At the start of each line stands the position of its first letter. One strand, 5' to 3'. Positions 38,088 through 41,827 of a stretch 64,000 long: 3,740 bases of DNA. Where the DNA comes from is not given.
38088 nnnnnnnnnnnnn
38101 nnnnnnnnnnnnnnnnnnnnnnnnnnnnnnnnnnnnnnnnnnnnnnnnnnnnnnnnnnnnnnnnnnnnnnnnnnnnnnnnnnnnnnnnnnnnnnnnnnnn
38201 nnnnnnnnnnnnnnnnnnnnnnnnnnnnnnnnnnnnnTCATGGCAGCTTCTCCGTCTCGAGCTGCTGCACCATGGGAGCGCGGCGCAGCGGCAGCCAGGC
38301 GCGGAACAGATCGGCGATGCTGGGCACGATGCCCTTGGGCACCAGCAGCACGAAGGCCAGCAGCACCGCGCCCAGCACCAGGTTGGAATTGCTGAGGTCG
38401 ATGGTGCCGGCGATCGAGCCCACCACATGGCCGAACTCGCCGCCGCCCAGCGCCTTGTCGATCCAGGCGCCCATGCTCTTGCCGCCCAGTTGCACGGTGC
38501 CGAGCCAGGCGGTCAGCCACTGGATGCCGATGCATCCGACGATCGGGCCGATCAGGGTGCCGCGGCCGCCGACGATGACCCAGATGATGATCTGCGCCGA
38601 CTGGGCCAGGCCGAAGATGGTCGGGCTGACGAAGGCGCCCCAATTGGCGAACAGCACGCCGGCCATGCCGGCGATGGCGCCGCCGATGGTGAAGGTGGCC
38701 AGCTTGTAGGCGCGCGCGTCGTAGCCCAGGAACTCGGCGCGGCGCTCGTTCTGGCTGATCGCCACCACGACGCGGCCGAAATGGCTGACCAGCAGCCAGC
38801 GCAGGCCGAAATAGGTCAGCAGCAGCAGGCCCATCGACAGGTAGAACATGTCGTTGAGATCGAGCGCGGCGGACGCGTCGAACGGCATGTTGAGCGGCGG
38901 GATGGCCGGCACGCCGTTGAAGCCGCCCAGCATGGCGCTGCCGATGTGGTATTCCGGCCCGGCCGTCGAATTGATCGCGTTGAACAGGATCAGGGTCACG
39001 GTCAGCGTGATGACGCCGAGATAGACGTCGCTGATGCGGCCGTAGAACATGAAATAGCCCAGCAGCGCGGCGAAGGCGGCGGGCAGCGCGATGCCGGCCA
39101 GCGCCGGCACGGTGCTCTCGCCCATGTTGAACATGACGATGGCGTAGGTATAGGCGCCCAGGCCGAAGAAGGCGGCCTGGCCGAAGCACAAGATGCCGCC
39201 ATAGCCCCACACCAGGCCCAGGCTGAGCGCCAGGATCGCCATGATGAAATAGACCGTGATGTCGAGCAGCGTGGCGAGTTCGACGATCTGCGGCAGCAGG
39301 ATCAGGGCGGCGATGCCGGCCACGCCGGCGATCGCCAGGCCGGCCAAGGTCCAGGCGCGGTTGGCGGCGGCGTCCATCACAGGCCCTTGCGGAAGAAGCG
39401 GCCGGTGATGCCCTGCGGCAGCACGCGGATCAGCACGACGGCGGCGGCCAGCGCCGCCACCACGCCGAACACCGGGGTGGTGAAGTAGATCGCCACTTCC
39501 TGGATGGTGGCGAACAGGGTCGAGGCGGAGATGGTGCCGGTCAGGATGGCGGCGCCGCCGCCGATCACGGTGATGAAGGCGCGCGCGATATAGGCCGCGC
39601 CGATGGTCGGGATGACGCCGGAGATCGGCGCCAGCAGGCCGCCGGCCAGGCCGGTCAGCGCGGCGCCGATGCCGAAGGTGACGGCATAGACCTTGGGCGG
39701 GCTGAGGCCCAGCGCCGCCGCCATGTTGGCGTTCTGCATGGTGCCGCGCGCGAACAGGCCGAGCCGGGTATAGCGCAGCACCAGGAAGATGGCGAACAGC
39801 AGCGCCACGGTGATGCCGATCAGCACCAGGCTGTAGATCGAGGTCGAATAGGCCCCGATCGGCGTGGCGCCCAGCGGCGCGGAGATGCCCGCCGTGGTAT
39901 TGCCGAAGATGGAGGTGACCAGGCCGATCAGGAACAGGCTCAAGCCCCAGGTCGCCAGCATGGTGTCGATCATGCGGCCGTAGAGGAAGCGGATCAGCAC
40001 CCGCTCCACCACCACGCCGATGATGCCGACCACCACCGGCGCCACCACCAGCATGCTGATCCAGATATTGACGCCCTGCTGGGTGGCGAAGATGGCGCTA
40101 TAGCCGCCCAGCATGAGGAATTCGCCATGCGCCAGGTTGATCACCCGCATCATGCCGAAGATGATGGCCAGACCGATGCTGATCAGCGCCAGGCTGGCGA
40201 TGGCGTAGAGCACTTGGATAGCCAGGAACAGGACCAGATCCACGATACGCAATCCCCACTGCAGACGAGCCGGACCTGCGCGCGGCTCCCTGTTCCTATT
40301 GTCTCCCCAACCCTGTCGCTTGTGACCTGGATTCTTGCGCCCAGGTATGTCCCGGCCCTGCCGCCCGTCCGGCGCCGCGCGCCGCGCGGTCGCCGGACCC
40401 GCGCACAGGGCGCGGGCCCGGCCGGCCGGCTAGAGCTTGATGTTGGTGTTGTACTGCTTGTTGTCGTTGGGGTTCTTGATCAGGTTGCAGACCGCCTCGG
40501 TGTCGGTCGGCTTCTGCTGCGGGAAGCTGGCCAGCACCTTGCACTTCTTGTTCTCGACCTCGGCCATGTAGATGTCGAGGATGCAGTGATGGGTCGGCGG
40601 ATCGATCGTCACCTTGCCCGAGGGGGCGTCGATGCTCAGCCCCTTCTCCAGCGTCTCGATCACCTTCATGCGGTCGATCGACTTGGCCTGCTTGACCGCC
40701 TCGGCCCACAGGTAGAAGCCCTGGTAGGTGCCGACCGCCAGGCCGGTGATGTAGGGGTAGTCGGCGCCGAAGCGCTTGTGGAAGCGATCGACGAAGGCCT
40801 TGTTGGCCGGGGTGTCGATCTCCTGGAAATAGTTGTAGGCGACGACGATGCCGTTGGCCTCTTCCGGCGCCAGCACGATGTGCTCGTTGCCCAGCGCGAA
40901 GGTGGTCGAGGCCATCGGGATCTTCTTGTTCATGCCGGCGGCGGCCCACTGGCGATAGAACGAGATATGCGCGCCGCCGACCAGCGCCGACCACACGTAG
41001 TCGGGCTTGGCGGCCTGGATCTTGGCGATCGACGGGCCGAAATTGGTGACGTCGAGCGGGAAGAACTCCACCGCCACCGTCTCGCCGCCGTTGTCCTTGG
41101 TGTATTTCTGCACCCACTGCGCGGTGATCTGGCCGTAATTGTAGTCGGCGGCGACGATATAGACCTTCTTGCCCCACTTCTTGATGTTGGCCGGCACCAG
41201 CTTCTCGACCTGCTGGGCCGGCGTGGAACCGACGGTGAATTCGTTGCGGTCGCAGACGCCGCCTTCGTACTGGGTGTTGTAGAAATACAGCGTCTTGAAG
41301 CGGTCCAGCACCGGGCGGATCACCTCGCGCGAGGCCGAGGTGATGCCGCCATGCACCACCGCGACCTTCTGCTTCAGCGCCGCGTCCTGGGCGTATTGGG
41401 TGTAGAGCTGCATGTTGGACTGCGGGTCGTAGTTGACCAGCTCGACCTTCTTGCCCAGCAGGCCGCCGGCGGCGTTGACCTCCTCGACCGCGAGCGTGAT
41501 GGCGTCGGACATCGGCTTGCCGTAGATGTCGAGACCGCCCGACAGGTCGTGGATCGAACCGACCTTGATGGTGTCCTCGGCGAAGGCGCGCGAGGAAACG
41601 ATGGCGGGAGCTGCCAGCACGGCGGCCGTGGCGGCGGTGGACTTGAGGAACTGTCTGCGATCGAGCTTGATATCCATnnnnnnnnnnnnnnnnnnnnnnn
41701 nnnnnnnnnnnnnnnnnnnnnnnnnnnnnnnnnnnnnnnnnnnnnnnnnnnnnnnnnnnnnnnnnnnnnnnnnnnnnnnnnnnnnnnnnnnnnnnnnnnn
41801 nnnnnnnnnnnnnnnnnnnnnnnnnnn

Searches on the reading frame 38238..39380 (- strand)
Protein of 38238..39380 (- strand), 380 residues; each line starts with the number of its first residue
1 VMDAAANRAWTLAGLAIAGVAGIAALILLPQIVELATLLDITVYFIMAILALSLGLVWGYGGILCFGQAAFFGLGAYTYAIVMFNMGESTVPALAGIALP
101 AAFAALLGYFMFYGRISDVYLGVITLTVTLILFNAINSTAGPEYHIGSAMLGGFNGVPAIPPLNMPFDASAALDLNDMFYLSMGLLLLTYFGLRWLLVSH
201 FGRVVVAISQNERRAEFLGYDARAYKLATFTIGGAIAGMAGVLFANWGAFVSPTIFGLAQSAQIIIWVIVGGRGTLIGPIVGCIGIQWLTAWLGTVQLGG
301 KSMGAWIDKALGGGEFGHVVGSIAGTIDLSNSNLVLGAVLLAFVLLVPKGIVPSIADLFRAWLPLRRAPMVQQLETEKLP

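Call 4: search_protein_families(library=pfam, proteins=[window:38238-39380:-])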
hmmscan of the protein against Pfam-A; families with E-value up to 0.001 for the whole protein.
window:38238-39380:- (380 aa): 1 family
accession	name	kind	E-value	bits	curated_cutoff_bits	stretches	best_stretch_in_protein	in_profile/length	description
PF02653.21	BPD_transp_2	-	2.5e-30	106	26.8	1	42-342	7-267/269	Branched-chain amino acid transport system / permease component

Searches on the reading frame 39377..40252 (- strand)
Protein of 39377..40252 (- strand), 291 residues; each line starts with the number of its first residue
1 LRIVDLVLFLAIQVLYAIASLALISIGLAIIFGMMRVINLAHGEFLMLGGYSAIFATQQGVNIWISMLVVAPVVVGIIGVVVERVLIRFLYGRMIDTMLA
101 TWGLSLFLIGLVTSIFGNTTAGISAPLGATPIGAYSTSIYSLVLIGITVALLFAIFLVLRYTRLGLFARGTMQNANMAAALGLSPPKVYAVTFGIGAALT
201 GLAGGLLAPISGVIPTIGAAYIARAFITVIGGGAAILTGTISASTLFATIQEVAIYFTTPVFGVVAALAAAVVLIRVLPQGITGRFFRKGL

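Call 4: search_protein_families(library=pfam, proteins=[window:39377-40252:-])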
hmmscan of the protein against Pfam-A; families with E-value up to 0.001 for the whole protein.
window:39377-40252:- (291 aa): 1 family
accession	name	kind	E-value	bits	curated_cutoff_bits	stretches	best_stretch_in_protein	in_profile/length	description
PF02653.21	BPD_transp_2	-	8e-28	97.8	26.8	1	12-266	3-261/269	Branched-chain amino acid transport system / permease component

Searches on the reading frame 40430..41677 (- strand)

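Call 4: search_protein_families(library=pfam, proteins=[window:40430-41677:-])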
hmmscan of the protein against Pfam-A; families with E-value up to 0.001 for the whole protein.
window:40430-41677:- (415 aa): 4 families
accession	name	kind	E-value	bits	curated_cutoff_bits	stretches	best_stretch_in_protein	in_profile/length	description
PF13458.12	Peripla_BP_6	-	6.7e-84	282.9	31.7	1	36-377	1-341/343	Periplasmic binding protein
PF13433.12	Peripla_BP_5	-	2.5e-83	280.6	27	1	37-376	1-338/363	Periplasmic binding protein domain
PF01094.35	ANF_receptor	-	1e-07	31.8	25.4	1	57-220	3-169/353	Receptor family ligand binding region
PF10518.14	TAT_signal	-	2.8e-06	27.4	22.7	1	4-24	1-21/21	TAT (twin-arginine translocation) pathway signal sequence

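Call 63: search_protein_families(library=ncbifam, proteins=[window:40430-41677:-], max_evalue=0.00001)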
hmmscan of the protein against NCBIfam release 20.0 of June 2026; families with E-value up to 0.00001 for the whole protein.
window:40430-41677:- (415 aa): 3 families
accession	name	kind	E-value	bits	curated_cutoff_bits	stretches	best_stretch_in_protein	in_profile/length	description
TIGR03669.1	urea_ABC_arch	equivalog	3.3e-113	378.5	494.8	1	37-410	1-374/375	urea ABC transporter substrate-binding protein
TIGR03407.1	urea_ABC_UrtA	exception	1.2e-78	264.6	492.75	1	37-376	1-341/361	urea ABC transporter substrate-binding protein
NF011933.0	PRK15404.1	subfamily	3.5e-16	59.2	477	1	18-359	8-345/370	high-affinity branched-chain amino acid ABC transporter substrate-binding protein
